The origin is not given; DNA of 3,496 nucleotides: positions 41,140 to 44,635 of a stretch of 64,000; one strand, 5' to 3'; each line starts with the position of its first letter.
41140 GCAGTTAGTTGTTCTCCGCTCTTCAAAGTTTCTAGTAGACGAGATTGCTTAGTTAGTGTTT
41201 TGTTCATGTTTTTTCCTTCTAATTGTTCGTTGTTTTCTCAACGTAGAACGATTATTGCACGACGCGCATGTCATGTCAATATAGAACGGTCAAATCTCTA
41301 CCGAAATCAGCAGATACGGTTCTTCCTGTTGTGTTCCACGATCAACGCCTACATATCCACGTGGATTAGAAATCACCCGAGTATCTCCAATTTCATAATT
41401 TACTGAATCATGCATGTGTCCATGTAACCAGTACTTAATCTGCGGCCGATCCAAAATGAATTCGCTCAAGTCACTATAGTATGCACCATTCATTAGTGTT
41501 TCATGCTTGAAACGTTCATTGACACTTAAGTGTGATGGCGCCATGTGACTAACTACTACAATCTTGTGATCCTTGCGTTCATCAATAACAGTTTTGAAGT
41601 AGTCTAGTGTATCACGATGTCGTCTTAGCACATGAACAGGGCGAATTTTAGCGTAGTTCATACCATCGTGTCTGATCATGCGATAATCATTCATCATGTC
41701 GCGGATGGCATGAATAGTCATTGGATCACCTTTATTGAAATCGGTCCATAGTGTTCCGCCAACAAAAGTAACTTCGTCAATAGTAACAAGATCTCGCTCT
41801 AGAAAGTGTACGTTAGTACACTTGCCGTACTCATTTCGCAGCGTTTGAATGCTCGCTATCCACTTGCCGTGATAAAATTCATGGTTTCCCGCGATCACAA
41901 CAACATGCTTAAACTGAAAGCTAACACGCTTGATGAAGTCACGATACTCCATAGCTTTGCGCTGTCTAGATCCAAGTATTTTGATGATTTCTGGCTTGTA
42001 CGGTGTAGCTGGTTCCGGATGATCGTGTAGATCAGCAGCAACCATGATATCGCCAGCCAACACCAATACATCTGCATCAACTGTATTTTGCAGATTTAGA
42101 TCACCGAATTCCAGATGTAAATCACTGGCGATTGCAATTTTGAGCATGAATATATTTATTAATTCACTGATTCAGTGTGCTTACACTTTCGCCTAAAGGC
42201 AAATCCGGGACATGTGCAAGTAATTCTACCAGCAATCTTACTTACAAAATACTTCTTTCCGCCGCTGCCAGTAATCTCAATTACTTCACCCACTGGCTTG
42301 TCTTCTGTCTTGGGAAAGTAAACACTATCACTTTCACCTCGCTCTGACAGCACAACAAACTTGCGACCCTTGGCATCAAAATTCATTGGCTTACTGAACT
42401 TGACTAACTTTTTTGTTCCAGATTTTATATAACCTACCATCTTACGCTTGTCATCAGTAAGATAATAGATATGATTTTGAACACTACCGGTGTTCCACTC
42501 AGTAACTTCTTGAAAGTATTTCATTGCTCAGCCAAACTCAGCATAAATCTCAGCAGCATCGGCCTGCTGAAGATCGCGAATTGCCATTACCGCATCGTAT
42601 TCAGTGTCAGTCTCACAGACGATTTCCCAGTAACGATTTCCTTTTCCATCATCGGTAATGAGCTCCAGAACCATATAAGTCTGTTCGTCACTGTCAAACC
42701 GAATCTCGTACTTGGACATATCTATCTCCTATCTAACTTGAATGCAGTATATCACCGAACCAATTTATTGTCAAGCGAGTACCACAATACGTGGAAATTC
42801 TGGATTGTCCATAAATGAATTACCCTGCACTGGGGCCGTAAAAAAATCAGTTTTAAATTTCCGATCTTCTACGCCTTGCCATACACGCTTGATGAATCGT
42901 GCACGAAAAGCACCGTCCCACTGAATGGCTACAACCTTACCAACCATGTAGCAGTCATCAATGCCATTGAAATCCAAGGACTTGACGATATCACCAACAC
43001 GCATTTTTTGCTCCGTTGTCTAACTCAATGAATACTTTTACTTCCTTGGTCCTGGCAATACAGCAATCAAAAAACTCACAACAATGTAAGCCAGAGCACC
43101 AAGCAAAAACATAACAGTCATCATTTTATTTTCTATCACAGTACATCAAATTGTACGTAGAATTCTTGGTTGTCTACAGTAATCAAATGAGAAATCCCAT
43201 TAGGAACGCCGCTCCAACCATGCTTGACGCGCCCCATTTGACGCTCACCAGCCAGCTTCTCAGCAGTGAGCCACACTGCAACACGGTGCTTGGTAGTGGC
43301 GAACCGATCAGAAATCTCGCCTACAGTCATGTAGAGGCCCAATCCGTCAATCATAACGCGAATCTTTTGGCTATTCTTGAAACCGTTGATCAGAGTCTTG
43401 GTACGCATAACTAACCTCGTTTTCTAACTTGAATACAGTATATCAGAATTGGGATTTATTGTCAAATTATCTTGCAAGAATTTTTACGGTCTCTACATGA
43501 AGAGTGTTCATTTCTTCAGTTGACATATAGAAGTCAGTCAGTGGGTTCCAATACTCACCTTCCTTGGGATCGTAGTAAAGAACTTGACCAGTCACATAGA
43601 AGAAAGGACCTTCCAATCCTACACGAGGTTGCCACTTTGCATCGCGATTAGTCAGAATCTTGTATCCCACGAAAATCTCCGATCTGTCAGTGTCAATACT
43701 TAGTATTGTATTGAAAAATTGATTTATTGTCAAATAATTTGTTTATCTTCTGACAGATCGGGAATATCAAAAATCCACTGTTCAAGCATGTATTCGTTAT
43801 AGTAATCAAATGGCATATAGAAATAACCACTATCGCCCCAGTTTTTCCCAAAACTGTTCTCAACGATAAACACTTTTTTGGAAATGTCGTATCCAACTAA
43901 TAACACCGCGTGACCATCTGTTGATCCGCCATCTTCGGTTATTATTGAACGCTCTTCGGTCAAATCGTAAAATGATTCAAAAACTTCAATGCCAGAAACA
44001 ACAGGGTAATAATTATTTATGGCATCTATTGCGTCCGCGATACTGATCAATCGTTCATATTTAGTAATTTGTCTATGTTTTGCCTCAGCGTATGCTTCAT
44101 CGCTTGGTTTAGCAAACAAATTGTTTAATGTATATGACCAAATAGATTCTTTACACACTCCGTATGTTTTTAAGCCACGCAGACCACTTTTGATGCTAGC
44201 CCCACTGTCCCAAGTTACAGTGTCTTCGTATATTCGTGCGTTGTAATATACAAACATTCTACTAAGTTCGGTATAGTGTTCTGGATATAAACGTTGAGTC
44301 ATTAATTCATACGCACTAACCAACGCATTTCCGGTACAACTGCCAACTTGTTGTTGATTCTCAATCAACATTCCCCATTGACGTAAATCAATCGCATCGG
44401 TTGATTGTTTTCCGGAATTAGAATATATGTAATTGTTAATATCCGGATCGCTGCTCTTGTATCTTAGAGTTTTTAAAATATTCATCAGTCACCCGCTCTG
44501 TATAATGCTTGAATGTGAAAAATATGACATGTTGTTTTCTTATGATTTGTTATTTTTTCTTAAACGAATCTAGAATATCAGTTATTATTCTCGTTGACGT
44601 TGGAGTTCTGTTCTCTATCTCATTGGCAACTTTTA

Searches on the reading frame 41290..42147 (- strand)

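Call 56: search_protein_families(library=pfam, proteins=[window:41290-42147:-], max_evalue=0.001)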
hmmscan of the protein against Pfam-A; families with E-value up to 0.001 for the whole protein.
window:41290-42147:- (285 aa): 1 family
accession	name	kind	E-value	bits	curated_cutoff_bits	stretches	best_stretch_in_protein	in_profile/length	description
PF00149.33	Metallophos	-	1.1e-10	42.6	21.5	1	2-247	1-190/191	Calcineurin-like phosphoesterase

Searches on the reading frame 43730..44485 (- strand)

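Call 56: search_protein_families(library=pfam, proteins=[window:43730-44485:-], max_evalue=0.001)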
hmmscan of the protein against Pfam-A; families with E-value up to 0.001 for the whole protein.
window:43730-44485:- (251 aa): 3 families
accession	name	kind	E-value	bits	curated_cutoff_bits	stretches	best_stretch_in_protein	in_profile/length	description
PF00112.29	Peptidase_C1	-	4.2e-14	53.6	20.7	1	31-234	4-212/220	Papain family cysteine protease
PF03051.21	Peptidase_C1_2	-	1.8e-06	27.5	22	1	186-235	355-408/438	Peptidase C1-like family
PF13529.12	Peptidase_C39_2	-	5.3e-05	24.2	24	1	125-209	59-140/143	Peptidase_C39 like family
